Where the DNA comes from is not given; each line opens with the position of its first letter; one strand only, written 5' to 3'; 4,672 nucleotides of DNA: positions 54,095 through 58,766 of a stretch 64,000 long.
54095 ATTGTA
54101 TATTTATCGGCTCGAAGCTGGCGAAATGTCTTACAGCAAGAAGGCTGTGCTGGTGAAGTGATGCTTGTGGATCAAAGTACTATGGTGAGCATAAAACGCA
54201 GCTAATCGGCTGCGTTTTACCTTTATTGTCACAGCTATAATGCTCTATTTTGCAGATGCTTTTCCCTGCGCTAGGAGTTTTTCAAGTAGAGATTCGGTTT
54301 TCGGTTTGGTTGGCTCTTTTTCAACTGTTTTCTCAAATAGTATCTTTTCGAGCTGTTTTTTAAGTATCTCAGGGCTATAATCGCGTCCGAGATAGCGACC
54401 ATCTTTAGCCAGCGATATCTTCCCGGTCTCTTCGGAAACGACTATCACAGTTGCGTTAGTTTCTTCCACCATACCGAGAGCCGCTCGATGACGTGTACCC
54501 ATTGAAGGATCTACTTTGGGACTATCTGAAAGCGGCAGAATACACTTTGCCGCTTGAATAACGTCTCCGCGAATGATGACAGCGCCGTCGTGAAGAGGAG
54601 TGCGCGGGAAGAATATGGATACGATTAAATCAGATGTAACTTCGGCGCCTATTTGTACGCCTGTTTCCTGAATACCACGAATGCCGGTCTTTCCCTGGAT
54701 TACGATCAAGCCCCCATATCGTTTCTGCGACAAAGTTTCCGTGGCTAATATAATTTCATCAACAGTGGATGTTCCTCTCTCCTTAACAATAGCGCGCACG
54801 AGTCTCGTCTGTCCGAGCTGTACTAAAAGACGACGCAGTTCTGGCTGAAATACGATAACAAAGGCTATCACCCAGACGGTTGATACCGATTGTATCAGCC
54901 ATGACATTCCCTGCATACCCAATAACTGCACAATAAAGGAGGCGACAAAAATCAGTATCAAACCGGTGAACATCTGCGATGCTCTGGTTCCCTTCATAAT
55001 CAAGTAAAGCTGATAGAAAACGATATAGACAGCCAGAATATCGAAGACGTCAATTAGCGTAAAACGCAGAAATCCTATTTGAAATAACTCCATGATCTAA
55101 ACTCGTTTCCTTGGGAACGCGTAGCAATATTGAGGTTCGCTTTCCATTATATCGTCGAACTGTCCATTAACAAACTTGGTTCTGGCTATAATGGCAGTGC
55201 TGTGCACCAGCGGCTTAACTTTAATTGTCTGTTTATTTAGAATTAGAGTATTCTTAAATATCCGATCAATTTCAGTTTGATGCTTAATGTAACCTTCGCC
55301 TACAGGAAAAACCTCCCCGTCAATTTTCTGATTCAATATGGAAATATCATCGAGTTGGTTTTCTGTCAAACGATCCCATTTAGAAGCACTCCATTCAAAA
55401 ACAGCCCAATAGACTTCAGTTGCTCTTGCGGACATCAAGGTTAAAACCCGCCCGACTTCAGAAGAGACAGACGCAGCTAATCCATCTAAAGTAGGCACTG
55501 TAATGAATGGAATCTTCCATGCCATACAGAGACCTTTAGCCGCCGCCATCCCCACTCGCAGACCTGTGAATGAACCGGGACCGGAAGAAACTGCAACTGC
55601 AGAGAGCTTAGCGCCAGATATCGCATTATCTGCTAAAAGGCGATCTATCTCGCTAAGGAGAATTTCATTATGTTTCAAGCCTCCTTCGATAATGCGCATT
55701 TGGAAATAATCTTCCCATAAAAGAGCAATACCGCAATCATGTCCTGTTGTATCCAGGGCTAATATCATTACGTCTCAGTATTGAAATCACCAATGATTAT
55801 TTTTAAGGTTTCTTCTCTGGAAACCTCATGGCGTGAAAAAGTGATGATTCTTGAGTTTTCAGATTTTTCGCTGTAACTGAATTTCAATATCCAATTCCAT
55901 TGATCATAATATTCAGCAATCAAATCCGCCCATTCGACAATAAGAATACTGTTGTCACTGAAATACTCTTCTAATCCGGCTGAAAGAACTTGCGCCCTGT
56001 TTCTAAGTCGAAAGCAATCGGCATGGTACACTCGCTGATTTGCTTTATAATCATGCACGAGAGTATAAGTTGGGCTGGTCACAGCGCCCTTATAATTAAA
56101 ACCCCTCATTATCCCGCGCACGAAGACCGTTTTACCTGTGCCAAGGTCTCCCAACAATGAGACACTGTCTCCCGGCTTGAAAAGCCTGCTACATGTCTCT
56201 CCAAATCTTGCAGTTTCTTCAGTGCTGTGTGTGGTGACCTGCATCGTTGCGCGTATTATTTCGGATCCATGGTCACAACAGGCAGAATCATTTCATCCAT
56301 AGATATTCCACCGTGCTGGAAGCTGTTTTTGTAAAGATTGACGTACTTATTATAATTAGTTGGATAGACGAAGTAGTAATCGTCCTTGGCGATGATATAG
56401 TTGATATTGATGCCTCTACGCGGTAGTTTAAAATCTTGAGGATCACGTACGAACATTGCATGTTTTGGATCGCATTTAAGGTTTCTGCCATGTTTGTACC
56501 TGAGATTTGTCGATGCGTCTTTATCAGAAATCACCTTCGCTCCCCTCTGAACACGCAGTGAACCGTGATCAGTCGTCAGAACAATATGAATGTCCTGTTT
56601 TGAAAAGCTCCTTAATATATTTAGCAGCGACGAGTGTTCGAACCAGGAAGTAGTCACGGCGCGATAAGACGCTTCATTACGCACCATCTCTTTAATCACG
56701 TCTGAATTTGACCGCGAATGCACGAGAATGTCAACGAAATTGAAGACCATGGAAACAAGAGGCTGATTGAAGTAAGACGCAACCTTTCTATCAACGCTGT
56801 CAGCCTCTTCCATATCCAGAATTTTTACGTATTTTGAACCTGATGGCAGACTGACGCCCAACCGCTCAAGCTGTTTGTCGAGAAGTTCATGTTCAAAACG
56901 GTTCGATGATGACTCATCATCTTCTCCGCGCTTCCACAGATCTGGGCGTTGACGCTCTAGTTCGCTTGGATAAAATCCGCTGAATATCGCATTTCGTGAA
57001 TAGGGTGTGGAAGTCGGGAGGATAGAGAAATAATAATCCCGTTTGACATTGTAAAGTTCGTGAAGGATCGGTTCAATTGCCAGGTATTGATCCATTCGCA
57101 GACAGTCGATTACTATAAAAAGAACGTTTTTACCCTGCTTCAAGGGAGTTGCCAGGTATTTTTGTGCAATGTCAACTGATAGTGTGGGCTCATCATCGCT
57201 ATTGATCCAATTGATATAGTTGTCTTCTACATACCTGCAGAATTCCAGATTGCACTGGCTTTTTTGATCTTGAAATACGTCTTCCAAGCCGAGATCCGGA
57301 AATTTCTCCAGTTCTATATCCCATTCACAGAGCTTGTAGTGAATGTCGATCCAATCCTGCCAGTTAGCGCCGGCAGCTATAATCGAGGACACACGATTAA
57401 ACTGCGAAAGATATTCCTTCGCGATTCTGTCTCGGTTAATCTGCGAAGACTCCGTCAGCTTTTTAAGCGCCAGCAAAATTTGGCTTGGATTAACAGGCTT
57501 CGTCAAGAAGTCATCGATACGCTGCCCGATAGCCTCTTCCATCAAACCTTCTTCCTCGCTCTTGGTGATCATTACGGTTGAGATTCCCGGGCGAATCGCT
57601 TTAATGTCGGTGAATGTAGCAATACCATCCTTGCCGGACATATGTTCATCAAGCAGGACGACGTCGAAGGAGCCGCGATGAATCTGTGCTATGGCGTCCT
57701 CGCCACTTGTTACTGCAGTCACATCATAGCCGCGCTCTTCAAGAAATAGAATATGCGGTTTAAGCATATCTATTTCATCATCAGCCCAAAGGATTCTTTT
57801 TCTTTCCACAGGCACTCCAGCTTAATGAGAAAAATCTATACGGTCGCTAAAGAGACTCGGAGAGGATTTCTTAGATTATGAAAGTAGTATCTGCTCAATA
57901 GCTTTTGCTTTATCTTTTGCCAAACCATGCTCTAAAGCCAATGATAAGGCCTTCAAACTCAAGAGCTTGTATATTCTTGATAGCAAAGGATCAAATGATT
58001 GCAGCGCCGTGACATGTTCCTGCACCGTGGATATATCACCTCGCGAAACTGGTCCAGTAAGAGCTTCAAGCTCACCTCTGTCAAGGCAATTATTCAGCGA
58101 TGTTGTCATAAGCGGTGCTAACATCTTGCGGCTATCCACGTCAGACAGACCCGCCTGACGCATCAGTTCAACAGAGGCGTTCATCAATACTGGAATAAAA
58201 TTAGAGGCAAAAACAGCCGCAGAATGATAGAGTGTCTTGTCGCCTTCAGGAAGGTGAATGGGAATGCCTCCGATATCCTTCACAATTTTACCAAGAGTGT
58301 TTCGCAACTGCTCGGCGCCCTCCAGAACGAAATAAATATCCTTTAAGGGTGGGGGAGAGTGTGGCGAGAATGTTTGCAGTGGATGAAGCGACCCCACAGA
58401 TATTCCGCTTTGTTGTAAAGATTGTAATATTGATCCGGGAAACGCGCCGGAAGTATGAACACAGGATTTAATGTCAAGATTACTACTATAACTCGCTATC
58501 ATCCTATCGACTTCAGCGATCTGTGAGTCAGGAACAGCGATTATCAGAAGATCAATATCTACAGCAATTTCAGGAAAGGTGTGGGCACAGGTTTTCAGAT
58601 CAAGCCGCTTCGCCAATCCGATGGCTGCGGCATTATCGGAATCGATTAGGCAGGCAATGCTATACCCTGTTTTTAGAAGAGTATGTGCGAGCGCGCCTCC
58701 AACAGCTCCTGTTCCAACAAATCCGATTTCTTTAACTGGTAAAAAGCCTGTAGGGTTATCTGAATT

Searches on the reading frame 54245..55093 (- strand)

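Call 89: search_protein_families(library=pfam, max_evalue=0.00001, proteins=[window:54245-55093:-])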
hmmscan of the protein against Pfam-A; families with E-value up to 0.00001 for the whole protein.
window:54245-55093:- (282 aa): 2 families
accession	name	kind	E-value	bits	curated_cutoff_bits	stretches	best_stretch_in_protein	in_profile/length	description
PF02457.21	DAC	-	1.9e-41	140.8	27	1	117-233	3-118/119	DisA bacterial checkpoint controller nucleotide-binding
PF19293.4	CdaA_N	-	2.8e-10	40.7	23.8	1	8-85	2-80/81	CdaA N-terminal transmembrane domain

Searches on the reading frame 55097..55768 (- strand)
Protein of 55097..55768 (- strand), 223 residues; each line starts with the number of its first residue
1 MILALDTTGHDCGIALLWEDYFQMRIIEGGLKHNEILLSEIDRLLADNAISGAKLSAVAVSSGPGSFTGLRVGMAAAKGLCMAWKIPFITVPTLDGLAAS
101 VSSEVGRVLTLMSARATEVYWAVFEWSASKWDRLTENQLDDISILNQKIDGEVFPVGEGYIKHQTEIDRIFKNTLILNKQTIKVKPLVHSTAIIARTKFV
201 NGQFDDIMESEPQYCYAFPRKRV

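Call 89: search_protein_families(library=pfam, max_evalue=0.00001, proteins=[window:55097-55768:-])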
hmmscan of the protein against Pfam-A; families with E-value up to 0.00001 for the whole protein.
window:55097-55768:- (223 aa): 1 family
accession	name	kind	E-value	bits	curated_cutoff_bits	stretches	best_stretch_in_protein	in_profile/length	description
PF00814.31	TsaD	-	6.7e-29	101.8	24.8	1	32-145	28-147/264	tRNA N6-adenosine threonylcarbamoyltransferase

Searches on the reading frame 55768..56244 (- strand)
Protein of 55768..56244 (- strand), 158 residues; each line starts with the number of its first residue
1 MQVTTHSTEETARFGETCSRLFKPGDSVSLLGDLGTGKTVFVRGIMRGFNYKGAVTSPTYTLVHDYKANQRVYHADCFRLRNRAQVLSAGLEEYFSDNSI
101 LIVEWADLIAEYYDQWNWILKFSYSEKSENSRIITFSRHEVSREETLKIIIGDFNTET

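Call 89: search_protein_families(library=pfam, max_evalue=0.00001, proteins=[window:55768-56244:-])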
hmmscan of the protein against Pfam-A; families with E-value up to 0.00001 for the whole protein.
window:55768-56244:- (158 aa): 1 family
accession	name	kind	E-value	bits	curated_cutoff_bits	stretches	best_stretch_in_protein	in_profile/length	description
PF02367.23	TsaE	-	8.7e-34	116.7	26.6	1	6-132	2-126/128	Threonylcarbamoyl adenosine biosynthesis protein TsaE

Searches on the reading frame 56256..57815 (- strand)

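Call 89: search_protein_families(library=pfam, max_evalue=0.00001, proteins=[window:56256-57815:-])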
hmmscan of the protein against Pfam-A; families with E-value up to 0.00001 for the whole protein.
window:56256-57815:- (519 aa): 2 families
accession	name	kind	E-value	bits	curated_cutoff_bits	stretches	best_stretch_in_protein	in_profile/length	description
PF00072.30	Response_reg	-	6.4e-21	75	30.2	1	8-117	1-110/111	Response regulator receiver domain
PF08665.17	PglZ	-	5e-18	66.1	25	1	230-423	2-176/179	PglZ domain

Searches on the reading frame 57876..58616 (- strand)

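Call 89: search_protein_families(library=pfam, max_evalue=0.00001, proteins=[window:57876-58616:-])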
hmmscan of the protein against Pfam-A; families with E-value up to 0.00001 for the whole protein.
window:57876-58616:- (246 aa): 2 families
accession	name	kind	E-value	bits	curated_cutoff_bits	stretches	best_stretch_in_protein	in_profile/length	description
PF10728.14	DUF2520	-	1.9e-35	121.8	25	1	94-222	1-124/125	Domain of unknown function (DUF2520)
PF10727.15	Rossmann-like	-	7e-08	32.7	23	1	13-79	65-131/131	Rossmann-like domain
